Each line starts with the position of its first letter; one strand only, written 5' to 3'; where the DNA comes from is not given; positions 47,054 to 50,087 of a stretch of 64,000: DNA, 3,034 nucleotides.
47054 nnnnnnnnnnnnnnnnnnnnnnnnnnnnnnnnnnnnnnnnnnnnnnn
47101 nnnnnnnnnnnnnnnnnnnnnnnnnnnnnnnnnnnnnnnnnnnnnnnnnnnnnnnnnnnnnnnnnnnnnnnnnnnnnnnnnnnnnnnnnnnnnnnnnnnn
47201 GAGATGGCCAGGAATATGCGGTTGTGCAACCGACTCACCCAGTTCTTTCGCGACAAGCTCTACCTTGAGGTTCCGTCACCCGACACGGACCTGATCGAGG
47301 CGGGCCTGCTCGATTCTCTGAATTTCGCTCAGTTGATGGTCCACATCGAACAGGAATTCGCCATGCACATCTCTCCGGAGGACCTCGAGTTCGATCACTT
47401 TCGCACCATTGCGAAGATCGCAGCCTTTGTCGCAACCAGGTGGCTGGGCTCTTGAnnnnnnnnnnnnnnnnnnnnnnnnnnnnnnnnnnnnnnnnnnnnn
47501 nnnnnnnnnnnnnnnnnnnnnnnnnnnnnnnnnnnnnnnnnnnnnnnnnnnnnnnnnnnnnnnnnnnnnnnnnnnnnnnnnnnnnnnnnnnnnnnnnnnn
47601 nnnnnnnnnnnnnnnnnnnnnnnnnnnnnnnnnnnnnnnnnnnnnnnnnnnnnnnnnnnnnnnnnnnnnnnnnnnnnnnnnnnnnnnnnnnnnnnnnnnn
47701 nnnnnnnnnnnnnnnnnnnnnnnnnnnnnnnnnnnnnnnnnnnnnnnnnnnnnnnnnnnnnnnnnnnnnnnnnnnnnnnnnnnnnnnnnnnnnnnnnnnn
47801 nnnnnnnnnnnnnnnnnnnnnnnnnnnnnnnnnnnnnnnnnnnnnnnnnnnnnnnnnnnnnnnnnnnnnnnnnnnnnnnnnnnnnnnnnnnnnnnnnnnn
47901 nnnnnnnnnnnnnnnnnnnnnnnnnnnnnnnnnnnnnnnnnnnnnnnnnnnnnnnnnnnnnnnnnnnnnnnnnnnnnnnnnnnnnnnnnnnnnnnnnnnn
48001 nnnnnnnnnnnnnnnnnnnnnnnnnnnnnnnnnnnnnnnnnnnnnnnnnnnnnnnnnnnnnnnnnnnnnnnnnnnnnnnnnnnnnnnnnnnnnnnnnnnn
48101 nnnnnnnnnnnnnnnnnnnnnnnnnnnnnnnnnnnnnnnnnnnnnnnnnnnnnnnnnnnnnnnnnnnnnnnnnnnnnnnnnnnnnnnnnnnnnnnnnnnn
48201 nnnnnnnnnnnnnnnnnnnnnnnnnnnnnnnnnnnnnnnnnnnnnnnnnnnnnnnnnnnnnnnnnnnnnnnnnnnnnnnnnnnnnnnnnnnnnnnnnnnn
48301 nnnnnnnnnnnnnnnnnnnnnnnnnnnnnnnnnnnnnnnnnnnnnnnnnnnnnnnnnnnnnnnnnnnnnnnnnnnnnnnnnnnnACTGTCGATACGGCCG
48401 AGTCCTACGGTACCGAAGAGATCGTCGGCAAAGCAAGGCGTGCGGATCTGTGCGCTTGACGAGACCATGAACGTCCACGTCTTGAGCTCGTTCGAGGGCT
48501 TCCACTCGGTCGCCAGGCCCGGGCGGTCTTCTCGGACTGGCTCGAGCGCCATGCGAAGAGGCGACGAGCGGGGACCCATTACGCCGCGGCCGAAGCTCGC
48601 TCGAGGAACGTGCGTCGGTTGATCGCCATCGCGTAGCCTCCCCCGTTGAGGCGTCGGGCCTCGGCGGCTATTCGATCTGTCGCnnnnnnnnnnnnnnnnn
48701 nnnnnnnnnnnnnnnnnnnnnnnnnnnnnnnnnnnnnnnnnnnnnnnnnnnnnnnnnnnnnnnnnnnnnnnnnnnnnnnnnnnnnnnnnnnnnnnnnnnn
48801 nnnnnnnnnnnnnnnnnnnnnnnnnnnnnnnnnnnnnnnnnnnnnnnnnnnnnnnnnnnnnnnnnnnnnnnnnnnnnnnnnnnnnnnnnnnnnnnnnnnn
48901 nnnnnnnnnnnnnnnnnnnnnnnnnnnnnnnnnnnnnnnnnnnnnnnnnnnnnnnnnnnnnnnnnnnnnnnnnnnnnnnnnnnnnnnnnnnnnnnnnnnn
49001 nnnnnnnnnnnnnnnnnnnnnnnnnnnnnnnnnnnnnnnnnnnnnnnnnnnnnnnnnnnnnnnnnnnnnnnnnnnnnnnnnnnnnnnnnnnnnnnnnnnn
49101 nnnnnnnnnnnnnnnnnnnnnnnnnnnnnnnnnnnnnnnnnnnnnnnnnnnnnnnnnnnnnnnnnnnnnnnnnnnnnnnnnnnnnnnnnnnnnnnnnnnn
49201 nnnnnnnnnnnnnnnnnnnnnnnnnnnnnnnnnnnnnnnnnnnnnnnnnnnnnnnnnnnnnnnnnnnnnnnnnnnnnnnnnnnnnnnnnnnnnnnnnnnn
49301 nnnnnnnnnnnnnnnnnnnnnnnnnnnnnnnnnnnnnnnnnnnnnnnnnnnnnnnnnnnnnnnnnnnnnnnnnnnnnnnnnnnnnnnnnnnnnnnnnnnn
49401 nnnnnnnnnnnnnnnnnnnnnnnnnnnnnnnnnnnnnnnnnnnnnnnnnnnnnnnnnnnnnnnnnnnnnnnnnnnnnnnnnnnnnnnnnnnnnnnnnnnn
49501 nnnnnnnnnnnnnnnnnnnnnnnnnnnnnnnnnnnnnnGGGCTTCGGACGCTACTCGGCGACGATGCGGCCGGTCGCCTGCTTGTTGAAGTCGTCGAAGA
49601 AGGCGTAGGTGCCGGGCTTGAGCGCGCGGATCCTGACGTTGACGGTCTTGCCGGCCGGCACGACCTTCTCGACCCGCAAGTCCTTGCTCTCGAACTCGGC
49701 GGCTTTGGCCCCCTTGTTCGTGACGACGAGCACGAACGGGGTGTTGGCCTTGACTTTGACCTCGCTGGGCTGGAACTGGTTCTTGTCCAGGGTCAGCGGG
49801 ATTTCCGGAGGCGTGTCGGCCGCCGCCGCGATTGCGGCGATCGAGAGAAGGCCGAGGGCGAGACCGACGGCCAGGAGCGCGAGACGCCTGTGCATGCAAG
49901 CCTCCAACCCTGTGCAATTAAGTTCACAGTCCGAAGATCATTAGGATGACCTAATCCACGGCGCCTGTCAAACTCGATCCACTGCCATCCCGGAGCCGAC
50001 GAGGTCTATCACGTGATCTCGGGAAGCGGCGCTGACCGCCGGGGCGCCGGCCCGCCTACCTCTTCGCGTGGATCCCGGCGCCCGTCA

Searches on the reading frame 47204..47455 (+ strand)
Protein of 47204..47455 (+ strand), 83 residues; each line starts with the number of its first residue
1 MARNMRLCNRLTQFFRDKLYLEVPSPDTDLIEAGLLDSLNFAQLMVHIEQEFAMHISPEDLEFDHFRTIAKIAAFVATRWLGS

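Call 26: search_protein_families(library=pfam, proteins=[window:47204-47455:+], max_evalue=0.0001)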
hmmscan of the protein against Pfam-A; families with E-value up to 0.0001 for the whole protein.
window:47204-47455:+ (83 aa): 1 family
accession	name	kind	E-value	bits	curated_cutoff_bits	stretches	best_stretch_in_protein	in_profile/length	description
PF00550.31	PP-binding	-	4.4e-12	46.5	20.8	1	10-76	2-67/67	Phosphopantetheine attachment site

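Call 27: find_encoding_contigs(protein=window:47204-47455:+, flank=10000, max_places=6)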
Protein window:47204-47455:+ (83 aa): 22 contigs read that carry it; 6 places shown.
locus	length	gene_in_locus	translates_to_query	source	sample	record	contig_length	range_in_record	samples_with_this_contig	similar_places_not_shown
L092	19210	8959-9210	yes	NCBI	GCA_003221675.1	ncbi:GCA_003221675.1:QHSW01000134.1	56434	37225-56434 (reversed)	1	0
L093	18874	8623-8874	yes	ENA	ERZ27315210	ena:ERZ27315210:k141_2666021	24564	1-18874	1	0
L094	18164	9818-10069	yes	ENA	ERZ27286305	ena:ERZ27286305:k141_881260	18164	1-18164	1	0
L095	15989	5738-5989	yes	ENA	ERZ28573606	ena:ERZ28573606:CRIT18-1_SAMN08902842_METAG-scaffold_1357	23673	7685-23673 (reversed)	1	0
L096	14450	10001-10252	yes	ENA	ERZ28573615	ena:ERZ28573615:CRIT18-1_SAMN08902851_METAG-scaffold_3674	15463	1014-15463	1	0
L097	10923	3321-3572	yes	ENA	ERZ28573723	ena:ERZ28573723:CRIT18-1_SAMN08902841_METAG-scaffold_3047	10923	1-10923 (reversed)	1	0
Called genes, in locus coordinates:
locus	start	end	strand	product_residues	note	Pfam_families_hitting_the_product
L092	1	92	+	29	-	?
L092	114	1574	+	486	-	PF11794:HpaB_N, PF03241:HpaB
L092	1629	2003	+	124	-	PF00903:Glyoxalase, PF18029:Glyoxalase_6 (weak), PF22677:Ble-like_N (weak)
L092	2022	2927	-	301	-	PF12911:OppC_N (weak), PF00528:BPD_transp_1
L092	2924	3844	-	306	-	PF19300:BPD_transp_1_N, PF00528:BPD_transp_1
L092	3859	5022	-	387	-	PF01717:Meth_synt_2 (weak)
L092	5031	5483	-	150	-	PF00496:SBP_bac_5 (weak)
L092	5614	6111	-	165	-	PF00132:Hexapep, PF14602:Hexapep_2 (weak)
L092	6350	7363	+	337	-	PF00296:Bac_luciferase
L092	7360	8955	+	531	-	PF00501:AMP-binding, PF13193:AMP-binding_C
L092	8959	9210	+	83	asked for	PF00550:PP-binding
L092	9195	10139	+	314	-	PF00551:Formyl_trans_N, PF02911:Formyl_trans_C (weak)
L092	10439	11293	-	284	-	PF03239:FTR1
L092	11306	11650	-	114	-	PF13473:Cupredoxin_1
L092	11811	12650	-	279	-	PF00753:Lactamase_B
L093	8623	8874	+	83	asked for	PF00550:PP-binding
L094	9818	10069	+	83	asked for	PF00550:PP-binding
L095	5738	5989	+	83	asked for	PF00550:PP-binding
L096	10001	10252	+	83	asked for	PF00550:PP-binding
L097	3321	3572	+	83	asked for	PF00550:PP-binding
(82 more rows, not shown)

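Call 46: search_protein_families(library=ncbifam, proteins=[window:47204-47455:+], max_evalue=0.00001)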
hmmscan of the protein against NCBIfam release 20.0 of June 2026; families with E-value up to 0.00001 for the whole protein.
window:47204-47455:+ (83 aa): 6 families
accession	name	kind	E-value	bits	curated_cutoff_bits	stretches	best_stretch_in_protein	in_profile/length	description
NF058660.1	cispen_ACP_AmcB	equivalog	5.7e-11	42.4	80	1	10-78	5-77/80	cispentacin biosynthesis acyl carrier protein AmcB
NF003464.0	PRK05087.1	equivalog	5.5e-09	35.9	68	1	25-76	23-74/78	D-alanine--poly(phosphoribitol) ligase subunit DltC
NF005480.0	PRK07081.1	equivalog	1.6e-07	31.2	72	1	27-77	25-74/83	acyl carrier protein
NF052616.1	ACP_for_OlsHI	equivalog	3.1e-07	30.7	130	1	26-78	27-79/83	ornithine lipid biosynthesis acyl carrier protein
TIGR01688.1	dltC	equivalog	2.7e-06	27.4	52.35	1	25-75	20-70/73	D-alanine--poly(phosphoribitol) ligase subunit 2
NF005798.0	PRK07639.1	equivalog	8e-06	26.2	100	1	32-77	34-79/91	petrobactin biosynthesis protein AsbD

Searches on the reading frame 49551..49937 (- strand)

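Call 26: search_protein_families(library=pfam, proteins=[window:49551-49937:-], max_evalue=0.0001)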
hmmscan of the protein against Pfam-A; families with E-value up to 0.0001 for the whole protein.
window:49551-49937:- (128 aa): 1 family
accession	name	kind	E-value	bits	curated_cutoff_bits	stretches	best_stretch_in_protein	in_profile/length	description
PF13473.12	Cupredoxin_1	-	3.2e-27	95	27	1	29-127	6-104/104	Cupredoxin-like domain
